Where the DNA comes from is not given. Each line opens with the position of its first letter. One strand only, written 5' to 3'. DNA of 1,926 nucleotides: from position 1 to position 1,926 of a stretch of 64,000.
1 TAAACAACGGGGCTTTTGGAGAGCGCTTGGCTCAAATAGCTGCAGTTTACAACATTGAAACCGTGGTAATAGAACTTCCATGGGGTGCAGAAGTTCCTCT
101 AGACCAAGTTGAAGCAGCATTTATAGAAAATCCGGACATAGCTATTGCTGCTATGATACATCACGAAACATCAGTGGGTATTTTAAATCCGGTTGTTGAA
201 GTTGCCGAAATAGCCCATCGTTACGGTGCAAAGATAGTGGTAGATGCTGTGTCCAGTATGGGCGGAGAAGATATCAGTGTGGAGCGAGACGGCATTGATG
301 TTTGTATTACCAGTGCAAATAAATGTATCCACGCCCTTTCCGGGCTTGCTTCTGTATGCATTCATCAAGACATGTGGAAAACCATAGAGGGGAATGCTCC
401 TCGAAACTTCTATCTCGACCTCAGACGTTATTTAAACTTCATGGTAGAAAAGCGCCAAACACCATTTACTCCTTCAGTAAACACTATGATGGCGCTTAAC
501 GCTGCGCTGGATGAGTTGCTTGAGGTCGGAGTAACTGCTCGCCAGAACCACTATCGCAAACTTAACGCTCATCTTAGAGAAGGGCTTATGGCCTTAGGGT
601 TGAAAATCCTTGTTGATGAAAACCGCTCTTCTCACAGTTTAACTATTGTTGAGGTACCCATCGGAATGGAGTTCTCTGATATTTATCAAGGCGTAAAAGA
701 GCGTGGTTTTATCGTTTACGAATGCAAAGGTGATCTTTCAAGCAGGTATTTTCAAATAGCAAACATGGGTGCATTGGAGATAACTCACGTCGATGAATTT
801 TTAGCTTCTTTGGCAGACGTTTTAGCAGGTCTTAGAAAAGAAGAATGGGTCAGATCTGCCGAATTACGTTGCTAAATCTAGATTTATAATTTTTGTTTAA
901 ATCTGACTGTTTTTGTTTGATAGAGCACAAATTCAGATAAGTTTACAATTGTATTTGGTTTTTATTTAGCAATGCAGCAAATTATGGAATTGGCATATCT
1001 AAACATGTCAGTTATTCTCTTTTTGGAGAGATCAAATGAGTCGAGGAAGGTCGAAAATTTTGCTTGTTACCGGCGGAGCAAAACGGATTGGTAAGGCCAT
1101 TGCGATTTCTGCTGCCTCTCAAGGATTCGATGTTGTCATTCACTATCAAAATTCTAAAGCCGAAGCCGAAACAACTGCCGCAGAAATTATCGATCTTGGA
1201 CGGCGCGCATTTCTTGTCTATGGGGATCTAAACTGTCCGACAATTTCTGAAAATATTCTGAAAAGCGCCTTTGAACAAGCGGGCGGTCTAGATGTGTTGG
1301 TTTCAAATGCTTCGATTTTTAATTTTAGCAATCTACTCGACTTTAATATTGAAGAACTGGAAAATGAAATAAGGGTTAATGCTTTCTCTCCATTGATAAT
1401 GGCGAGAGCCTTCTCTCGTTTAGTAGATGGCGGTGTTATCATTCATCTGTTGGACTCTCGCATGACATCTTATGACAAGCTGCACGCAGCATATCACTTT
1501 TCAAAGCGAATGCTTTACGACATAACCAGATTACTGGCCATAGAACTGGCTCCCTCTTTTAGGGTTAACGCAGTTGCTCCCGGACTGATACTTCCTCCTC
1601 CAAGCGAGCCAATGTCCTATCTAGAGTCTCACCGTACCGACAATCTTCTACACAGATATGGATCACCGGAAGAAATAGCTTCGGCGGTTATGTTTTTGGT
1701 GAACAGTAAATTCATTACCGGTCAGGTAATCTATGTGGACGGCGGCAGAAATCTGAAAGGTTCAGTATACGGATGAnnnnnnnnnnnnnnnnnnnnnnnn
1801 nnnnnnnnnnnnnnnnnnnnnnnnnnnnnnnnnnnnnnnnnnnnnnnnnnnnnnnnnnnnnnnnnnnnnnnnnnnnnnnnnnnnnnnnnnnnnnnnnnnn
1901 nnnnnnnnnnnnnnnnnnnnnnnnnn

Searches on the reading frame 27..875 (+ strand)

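Call 8: search_protein_families(library=pfam, proteins=[window:27-875:+])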
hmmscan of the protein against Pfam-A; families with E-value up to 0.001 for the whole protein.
window:27-875:+ (282 aa): 1 family
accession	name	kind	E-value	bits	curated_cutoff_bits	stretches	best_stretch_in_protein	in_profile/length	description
PF00266.25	Aminotran_5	-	3.1e-21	76.2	21.5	1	10-230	114-335/371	Aminotransferase class-V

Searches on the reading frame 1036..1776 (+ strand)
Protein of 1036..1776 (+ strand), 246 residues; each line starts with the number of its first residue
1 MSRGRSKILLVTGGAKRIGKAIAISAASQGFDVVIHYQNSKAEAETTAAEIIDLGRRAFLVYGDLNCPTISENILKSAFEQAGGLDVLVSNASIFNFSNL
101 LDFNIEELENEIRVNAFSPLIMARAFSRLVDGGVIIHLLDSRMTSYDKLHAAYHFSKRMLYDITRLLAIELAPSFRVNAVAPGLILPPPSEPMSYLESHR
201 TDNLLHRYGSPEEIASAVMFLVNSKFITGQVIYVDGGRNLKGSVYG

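Call 8: search_protein_families(library=pfam, proteins=[window:1036-1776:+])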
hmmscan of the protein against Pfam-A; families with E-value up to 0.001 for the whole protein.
window:1036-1776:+ (246 aa): 3 families
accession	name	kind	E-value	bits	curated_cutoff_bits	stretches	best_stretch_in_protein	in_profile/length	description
PF13561.12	adh_short_C2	-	1.5e-38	133.2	27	1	16-238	6-235/236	Enoyl-(Acyl carrier protein) reductase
PF00106.31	adh_short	-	2.3e-28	99.5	26.6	1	7-186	1-183/195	short chain dehydrogenase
PF21777.3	SDR-like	-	0.00062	20.9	24.7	0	151-181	42-71/98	Short chain dehydrogenase-like protein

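Call 61: find_encoding_contigs(protein=window:1036-1776:+, flank=10000, max_places=2)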
Protein window:1036-1776:+ (246 aa): 1 contig read that carries it; 1 place shown.
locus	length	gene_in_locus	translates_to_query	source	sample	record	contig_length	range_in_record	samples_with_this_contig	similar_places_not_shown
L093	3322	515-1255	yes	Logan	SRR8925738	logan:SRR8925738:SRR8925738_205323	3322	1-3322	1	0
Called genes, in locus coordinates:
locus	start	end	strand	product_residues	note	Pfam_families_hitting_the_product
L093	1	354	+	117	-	?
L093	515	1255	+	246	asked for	PF00106:adh_short, PF13561:adh_short_C2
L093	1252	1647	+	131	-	PF02152:FolB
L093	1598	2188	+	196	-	PF01288:HPPK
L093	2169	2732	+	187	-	PF01227:GTP_cyclohydroI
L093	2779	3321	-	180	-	?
